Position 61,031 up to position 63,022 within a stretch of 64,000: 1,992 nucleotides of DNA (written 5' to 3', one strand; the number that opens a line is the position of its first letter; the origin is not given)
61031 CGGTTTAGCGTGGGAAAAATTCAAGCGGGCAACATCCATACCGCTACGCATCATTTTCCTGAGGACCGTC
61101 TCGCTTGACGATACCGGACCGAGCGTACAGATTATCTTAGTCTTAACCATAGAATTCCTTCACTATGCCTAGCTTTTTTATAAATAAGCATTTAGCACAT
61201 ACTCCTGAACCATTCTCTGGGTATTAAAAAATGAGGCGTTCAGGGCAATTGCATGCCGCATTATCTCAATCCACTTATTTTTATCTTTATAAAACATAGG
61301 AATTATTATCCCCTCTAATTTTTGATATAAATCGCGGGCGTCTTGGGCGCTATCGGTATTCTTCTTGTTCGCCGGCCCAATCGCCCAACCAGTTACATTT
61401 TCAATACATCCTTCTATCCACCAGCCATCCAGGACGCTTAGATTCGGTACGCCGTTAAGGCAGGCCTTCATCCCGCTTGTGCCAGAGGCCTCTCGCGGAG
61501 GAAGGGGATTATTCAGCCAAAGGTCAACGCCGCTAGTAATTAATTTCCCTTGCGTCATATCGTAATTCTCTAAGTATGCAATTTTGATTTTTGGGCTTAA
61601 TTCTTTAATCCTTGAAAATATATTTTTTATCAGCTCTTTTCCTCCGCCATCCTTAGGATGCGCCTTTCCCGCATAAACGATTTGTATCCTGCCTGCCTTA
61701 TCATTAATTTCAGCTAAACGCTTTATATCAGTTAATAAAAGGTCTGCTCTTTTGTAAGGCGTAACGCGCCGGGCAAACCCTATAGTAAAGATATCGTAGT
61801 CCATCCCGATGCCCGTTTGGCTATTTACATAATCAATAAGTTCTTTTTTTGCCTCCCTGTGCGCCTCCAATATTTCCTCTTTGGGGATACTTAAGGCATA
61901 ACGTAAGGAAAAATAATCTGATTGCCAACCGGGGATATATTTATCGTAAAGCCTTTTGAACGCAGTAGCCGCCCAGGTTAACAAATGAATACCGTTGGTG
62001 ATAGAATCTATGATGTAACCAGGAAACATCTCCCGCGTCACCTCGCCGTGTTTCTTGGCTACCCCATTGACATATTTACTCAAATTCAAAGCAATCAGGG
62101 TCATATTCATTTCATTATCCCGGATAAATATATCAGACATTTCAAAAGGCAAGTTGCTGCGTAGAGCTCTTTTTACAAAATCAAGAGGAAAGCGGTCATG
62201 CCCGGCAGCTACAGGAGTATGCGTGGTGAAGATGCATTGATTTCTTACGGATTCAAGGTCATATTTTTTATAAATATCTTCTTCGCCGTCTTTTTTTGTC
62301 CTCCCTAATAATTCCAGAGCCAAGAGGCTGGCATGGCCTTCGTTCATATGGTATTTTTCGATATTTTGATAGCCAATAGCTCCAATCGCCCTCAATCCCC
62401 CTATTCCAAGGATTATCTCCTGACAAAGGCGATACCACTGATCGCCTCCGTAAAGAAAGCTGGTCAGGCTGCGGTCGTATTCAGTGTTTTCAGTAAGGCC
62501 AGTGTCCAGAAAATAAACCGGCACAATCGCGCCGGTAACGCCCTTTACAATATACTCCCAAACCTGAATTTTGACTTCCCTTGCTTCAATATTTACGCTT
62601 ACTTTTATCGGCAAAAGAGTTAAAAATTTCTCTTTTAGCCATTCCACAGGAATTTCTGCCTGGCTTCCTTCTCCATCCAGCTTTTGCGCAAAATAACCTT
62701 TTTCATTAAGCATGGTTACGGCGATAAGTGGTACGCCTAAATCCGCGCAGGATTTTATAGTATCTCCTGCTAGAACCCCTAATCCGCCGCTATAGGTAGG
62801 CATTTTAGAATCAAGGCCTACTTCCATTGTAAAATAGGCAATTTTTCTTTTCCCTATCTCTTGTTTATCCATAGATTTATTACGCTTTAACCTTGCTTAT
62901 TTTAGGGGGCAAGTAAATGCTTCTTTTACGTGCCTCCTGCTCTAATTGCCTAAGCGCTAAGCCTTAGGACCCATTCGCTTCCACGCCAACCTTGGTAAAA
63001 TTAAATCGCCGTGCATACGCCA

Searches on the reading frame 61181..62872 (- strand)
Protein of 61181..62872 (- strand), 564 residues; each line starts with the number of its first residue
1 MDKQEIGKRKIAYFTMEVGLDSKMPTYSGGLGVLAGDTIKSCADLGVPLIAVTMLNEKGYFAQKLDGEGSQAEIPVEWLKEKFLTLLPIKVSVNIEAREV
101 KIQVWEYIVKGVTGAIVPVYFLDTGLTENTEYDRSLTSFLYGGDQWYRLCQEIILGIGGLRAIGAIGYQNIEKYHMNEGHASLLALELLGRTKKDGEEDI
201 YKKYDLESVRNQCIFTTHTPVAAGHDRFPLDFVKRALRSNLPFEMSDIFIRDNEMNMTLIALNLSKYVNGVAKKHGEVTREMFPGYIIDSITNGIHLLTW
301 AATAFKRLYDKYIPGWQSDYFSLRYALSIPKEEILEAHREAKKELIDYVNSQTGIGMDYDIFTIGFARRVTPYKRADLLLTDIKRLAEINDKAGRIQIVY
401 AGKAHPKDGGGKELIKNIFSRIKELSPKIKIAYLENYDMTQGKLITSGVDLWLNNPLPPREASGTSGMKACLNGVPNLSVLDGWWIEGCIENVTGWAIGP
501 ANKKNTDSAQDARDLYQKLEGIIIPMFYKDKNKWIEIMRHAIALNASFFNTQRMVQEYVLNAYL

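Call 21: search_protein_families(library=pfam, proteins=[window:61181-62872:-], max_evalue=0.001)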
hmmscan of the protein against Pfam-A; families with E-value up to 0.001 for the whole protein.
window:61181-62872:- (564 aa): 1 family
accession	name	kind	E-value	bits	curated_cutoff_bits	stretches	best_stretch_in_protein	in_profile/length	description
PF00343.26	Phosphorylase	-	7.3e-30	104.3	27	2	252-487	321-583/713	Carbohydrate phosphorylase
